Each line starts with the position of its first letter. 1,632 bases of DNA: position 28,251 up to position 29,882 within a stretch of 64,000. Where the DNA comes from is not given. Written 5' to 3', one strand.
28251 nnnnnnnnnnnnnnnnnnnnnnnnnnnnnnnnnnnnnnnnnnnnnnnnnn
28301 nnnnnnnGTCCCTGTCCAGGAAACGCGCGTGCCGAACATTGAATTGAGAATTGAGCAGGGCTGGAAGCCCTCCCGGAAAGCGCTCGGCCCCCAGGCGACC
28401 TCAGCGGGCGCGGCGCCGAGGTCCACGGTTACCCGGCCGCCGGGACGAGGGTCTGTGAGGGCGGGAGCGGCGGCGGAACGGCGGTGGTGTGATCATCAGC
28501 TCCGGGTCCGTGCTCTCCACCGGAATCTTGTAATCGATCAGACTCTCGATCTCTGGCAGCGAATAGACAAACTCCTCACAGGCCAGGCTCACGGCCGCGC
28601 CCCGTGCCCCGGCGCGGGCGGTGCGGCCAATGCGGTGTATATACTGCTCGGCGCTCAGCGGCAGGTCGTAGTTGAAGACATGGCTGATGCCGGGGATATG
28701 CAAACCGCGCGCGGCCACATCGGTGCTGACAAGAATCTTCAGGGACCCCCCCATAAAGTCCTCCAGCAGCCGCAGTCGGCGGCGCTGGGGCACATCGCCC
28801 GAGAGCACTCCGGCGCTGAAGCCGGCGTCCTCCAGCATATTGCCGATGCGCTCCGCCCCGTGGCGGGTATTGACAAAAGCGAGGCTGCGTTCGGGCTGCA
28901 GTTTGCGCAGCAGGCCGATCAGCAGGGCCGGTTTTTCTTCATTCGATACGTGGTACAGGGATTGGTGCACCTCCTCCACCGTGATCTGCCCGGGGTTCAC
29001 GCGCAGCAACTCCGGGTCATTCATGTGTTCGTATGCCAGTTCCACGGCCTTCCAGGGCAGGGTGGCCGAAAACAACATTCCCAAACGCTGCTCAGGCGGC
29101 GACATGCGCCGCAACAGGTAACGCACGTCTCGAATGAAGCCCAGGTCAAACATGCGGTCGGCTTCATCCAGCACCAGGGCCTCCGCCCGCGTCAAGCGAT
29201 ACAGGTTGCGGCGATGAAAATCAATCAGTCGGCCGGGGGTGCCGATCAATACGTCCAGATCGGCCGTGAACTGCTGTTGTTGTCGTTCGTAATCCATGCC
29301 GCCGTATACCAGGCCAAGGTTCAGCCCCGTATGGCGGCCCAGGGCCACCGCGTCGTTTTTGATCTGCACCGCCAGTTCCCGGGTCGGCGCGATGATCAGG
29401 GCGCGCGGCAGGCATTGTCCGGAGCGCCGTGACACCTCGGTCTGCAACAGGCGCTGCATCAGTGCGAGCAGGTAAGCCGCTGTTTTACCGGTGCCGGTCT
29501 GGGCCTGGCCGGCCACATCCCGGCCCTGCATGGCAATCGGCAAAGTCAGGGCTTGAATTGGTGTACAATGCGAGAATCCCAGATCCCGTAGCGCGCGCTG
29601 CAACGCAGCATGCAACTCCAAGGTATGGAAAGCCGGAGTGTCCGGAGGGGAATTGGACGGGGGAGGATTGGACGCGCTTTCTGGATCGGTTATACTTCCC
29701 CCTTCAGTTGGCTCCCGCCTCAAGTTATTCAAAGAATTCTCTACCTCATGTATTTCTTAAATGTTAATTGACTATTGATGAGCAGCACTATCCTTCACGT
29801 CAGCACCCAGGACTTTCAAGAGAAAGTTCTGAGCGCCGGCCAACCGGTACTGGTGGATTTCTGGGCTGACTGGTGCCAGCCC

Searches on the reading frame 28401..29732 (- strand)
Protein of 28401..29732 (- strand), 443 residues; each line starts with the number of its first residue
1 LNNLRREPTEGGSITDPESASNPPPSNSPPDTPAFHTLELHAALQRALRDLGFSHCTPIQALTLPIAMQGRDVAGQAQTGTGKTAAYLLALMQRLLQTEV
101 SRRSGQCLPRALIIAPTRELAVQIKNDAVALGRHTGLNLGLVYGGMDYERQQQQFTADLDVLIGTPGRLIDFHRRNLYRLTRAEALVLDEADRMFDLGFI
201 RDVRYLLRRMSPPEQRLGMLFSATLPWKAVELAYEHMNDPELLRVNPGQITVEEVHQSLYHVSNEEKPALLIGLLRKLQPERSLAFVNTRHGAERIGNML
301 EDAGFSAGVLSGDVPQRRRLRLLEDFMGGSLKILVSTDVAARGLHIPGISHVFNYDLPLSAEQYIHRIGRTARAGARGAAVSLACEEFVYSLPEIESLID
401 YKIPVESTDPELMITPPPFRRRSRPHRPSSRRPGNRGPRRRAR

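Call 12: search_protein_families(library=pfam, proteins=[window:28401-29732:-], max_evalue=0.0001)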
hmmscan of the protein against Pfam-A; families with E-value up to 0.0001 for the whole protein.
window:28401-29732:- (443 aa): 3 families
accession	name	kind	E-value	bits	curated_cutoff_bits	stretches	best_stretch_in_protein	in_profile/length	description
PF00270.35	DEAD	-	2.4e-43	148.2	26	1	57-231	1-165/167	DEAD/DEAH box helicase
PF00271.37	Helicase_C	-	3.1e-29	101.9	23.5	1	267-375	2-110/110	Helicase conserved C-terminal domain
PF04851.21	ResIII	-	3.1e-05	24.4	22.5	1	76-203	29-146/164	Type III restriction enzyme, res subunit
